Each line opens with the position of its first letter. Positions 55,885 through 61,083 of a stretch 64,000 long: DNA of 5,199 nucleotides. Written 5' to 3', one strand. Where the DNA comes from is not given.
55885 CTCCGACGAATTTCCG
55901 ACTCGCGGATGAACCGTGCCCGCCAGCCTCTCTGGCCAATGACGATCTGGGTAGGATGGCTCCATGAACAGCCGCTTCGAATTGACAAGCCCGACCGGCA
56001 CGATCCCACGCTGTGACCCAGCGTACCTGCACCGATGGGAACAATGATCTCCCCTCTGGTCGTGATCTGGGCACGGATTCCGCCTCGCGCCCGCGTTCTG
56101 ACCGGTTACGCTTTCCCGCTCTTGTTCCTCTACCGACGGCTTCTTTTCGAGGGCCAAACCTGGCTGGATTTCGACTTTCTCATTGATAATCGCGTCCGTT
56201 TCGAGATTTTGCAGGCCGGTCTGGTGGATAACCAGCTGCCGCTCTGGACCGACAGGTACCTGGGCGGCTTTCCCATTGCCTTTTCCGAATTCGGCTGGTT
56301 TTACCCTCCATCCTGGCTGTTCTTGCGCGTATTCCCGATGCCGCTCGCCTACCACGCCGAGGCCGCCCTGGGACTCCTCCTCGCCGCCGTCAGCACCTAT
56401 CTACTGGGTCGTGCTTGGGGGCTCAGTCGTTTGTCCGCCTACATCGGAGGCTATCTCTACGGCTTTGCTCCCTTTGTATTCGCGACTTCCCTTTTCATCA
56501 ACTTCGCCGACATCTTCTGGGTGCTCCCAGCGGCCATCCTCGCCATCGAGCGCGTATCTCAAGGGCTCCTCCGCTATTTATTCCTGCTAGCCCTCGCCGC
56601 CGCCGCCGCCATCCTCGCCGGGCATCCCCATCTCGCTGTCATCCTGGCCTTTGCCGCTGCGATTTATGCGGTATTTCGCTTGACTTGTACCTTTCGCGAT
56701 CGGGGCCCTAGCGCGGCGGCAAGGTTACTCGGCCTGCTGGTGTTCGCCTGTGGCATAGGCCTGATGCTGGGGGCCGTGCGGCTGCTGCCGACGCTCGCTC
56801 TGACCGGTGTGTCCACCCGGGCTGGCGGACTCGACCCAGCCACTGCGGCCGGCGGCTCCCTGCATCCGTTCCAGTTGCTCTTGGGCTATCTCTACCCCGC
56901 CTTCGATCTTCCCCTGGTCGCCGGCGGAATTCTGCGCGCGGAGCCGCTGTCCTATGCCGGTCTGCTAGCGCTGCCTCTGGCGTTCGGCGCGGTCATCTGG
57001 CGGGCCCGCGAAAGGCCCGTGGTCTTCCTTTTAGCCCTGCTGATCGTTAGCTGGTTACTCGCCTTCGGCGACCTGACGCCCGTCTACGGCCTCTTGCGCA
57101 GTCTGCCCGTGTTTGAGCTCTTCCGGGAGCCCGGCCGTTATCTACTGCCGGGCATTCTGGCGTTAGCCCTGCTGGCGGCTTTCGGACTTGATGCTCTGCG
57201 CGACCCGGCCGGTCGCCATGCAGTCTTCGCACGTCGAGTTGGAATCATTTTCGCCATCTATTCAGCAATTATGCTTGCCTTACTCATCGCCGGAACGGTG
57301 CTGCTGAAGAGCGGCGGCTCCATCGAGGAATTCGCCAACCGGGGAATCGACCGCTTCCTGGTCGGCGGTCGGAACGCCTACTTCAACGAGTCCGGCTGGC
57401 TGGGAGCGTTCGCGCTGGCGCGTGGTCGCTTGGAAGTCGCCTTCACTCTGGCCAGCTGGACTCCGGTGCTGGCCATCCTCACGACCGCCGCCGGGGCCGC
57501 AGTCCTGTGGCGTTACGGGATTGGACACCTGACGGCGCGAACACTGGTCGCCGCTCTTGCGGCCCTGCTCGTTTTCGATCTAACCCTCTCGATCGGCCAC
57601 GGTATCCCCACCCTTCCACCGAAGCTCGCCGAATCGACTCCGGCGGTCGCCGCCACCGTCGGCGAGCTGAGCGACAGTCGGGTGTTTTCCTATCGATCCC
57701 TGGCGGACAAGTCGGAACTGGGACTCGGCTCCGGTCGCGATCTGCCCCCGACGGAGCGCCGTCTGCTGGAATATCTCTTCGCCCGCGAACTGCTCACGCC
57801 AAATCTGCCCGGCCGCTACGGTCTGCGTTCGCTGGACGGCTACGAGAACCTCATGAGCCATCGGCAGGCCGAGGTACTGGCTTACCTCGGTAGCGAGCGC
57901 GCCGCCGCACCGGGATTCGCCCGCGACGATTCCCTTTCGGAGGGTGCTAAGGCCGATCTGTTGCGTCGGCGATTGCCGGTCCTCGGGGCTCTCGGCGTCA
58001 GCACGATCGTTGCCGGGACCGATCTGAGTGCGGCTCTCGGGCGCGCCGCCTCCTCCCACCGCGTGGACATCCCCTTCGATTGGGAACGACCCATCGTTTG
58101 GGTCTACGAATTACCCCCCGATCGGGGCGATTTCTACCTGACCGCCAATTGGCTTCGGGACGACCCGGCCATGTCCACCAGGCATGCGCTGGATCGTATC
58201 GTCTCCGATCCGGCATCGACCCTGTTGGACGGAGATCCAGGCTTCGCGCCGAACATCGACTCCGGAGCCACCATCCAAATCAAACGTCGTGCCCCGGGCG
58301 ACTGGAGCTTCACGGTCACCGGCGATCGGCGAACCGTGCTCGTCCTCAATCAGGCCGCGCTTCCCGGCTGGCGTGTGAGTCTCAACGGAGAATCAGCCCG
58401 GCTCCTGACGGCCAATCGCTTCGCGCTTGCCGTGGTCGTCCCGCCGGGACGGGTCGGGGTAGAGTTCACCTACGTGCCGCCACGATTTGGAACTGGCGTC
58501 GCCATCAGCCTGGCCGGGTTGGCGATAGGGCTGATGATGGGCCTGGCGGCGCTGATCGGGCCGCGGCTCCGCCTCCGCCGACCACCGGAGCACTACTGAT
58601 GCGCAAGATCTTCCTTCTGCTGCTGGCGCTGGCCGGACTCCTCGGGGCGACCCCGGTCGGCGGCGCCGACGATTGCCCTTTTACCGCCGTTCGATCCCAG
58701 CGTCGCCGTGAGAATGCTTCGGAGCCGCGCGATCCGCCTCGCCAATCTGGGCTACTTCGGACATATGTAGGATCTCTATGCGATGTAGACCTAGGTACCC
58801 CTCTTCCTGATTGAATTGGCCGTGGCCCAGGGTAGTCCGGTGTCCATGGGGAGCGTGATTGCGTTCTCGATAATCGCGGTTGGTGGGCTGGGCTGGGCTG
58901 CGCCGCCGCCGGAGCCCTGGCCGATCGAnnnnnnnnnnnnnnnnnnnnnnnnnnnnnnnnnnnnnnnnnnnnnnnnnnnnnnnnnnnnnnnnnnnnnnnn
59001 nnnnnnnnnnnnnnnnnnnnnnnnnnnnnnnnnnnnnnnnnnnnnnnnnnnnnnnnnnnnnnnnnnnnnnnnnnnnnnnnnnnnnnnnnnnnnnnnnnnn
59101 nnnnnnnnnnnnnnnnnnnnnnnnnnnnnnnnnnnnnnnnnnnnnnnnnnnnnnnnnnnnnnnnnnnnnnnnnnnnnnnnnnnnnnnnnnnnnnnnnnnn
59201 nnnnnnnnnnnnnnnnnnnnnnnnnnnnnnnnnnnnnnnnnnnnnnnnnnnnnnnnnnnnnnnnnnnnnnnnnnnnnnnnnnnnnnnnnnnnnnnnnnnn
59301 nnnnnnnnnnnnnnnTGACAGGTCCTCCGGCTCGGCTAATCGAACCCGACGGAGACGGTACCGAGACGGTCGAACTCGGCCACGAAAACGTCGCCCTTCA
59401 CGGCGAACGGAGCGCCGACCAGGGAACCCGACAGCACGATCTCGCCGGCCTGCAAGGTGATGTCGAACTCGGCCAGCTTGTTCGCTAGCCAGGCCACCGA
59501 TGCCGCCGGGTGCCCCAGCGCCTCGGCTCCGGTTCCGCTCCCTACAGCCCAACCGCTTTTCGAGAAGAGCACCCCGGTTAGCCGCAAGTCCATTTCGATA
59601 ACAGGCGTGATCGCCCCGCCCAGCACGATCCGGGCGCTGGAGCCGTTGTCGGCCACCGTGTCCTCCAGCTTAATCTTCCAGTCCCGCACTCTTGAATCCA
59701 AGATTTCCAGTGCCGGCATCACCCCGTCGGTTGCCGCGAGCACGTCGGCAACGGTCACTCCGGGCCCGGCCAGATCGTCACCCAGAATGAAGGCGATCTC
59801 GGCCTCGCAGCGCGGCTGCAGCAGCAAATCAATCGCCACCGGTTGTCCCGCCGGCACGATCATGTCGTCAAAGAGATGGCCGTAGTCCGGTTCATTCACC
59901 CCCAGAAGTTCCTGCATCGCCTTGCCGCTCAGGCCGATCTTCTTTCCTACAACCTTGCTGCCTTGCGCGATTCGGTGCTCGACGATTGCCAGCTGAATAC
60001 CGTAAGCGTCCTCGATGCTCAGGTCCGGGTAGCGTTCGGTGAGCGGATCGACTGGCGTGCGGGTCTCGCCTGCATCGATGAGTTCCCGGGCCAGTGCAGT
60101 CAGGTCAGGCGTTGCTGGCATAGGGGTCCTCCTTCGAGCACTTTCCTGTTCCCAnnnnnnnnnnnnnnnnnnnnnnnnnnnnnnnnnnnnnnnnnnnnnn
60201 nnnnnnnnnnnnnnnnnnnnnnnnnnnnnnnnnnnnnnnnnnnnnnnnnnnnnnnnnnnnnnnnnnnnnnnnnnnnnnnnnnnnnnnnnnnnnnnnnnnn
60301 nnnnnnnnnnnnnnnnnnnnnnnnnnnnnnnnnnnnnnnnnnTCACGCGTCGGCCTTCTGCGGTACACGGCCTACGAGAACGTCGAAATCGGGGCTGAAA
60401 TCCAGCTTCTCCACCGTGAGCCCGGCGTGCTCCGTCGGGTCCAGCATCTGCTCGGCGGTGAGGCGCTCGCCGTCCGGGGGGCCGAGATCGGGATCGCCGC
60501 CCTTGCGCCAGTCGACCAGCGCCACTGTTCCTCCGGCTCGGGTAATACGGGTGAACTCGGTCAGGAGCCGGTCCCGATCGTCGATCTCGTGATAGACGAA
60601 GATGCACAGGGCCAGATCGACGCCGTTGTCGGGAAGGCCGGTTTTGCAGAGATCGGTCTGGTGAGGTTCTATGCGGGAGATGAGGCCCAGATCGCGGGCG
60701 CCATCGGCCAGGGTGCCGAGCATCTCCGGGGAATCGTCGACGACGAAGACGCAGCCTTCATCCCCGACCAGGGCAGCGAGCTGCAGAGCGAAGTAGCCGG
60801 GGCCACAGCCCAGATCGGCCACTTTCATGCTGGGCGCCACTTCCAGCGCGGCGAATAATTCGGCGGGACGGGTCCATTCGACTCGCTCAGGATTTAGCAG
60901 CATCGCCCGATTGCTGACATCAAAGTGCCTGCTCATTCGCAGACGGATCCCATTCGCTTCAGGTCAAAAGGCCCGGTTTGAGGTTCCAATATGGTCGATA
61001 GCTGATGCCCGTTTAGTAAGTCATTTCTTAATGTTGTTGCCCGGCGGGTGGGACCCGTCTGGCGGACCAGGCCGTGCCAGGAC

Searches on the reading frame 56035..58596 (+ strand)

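Call 12: search_protein_families(library=pfam, proteins=[window:56035-58596:+], max_evalue=0.001)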
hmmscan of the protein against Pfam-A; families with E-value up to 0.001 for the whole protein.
window:56035-58596:+ (854 aa): 1 family
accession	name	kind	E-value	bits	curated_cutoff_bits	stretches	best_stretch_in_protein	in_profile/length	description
PF09586.16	YfhO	-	4.2e-14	52.3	28.5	1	757-825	766-835/835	Bacterial membrane protein YfhO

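Call 60: search_protein_families(library=ncbifam, proteins=[window:56035-58596:+], max_evalue=0.00001)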
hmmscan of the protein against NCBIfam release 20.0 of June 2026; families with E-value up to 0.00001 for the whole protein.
window:56035-58596:+ (854 aa): 0 families

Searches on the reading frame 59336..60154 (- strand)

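Call 59: search_protein_families(library=pfam, proteins=[window:59336-60154:-], max_evalue=0.001)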
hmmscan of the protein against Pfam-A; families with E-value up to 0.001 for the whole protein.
window:59336-60154:- (272 aa): 1 family
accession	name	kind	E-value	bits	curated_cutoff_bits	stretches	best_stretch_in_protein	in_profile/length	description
PF01557.24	FAA_hydrolase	-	9.6e-12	45.5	23.9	1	97-267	40-209/214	Fumarylacetoacetate (FAA) hydrolase C-terminal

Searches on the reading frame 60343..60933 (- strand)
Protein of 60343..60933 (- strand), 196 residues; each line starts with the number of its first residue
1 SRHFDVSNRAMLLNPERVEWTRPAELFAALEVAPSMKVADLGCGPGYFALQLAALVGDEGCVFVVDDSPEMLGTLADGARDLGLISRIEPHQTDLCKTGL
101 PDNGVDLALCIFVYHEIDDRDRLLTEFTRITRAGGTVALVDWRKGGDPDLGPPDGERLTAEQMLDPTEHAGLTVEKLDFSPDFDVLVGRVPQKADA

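Call 59: search_protein_families(library=pfam, proteins=[window:60343-60933:-], max_evalue=0.001)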
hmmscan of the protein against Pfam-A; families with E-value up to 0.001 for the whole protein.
window:60343-60933:- (196 aa): 8 families
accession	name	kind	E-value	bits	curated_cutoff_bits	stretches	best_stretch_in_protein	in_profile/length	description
PF13649.12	Methyltransf_25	-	5e-16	59.6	27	1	38-135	1-97/97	Methyltransferase domain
PF08241.18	Methyltransf_11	-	1.5e-15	58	21.2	1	40-138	2-94/95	Methyltransferase domain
PF13847.12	Methyltransf_31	-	3.6e-12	46.6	27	1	35-143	4-113/145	Methyltransferase domain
PF01209.24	Ubie_methyltran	-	2.4e-09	37.3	20.1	1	4-142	20-154/233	ubiE/COQ5 methyltransferase family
PF08242.18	Methyltransf_12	-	2.6e-09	38.2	30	1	40-136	2-97/98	Methyltransferase domain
PF13489.12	Methyltransf_23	-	7.7e-06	26.2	27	1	32-144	20-121/164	Methyltransferase domain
PF01135.25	PCMT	-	9.4e-05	22.7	20.3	1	26-72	65-111/210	Protein-L-isoaspartate(D-aspartate) O-methyltransferase (PCMT)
PF05175.20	MTS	-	0.00056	20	23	1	26-97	23-92/170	Methyltransferase small domain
